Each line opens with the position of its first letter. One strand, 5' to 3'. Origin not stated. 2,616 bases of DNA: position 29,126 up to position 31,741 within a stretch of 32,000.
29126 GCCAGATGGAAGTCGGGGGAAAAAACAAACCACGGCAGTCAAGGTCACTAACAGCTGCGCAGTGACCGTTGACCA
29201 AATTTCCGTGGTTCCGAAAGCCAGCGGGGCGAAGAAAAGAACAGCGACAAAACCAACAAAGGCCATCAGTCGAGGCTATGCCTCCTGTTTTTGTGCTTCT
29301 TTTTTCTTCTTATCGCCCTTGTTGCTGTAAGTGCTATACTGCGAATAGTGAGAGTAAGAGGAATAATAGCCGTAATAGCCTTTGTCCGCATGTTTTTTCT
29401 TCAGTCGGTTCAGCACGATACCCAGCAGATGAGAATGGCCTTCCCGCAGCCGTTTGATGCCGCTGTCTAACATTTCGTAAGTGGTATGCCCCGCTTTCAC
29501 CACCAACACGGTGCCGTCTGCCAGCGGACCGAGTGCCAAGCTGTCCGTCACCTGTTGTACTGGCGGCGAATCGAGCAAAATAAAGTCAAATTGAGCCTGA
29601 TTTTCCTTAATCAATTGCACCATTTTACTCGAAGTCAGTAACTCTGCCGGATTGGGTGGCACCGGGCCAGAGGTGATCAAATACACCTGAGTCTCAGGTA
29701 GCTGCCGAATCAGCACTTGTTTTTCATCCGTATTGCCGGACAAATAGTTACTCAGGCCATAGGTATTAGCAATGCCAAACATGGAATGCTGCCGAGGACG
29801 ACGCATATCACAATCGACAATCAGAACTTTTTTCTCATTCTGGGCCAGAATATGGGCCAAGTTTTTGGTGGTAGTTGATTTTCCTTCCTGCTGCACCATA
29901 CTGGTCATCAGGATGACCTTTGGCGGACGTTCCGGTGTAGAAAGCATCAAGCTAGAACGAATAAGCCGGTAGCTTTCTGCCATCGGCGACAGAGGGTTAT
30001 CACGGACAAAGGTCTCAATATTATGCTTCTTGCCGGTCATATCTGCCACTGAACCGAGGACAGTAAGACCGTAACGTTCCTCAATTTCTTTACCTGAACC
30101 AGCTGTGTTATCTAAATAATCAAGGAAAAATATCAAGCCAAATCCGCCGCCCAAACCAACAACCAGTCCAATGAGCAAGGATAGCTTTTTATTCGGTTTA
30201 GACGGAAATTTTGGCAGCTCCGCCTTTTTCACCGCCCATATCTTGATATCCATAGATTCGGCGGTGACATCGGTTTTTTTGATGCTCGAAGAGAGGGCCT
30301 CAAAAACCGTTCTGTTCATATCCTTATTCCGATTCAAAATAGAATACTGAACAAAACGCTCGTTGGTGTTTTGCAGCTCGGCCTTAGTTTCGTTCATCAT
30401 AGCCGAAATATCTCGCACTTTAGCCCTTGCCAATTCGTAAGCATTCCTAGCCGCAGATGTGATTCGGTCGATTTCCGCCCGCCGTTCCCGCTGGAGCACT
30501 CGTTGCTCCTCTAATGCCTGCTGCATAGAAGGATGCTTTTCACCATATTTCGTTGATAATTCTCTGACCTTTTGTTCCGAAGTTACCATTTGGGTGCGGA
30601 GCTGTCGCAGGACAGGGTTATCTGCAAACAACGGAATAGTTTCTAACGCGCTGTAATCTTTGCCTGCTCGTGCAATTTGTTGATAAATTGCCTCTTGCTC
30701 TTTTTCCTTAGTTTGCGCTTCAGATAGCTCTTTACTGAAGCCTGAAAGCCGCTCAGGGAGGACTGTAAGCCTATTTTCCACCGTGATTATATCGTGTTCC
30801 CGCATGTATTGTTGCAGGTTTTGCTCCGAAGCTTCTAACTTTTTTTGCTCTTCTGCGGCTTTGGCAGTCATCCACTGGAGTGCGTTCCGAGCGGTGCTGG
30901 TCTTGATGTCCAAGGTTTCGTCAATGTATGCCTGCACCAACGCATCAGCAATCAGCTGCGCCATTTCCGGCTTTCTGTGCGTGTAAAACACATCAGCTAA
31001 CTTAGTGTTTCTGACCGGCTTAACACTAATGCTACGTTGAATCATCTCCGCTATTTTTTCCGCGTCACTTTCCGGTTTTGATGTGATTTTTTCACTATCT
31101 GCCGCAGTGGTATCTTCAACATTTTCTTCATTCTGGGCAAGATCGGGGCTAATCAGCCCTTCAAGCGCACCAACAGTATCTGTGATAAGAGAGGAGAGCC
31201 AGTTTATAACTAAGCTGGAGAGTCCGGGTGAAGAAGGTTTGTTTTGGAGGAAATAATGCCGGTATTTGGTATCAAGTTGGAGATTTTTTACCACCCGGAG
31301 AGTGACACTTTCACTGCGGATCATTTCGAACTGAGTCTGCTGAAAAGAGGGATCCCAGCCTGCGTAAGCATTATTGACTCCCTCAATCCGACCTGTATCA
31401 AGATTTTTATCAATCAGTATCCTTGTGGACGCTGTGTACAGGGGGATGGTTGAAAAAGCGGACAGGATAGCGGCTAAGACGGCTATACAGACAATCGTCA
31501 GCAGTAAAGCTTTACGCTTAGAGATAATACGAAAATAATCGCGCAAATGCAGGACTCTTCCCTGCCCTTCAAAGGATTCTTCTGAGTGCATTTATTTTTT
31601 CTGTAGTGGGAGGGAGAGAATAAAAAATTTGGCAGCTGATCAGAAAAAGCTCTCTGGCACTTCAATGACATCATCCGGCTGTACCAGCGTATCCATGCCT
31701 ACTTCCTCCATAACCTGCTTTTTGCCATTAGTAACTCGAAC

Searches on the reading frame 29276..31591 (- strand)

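Call 10: search_protein_families(library=pfam, proteins=[window:29276-31591:-], max_evalue=0.001)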
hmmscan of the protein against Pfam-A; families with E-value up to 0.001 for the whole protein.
window:29276-31591:- (771 aa): 7 families
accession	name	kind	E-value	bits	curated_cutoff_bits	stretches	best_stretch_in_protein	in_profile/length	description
PF13614.12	AAA_31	-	7.2e-11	42.8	27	1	570-704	14-153/177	AAA domain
PF02706.20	Wzz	-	7.1e-08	33.1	25.5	1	16-104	5-91/91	Chain length determinant protein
PF01656.29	CbiA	-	1.6e-07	31.8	25.4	1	569-734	10-87/125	CobQ/CobB/MinD/ParA nucleotide binding domain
PF10609.15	ParA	-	4.5e-07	30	27.1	1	570-728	16-173/246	NUBPL iron-transfer P-loop NTPase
PF13807.11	GNVR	-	1.8e-05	25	27.7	1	419-489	9-79/82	G-rich domain on putative tyrosine kinase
PF00142.24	Fer4_NifH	-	0.00023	21.2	25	1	570-598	12-40/271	4Fe-4S iron sulfur cluster binding proteins, NifH/frxC family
PF09140.17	MipZ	-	0.00067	19.5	20.7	0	569-687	12-119/262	ATPase MipZ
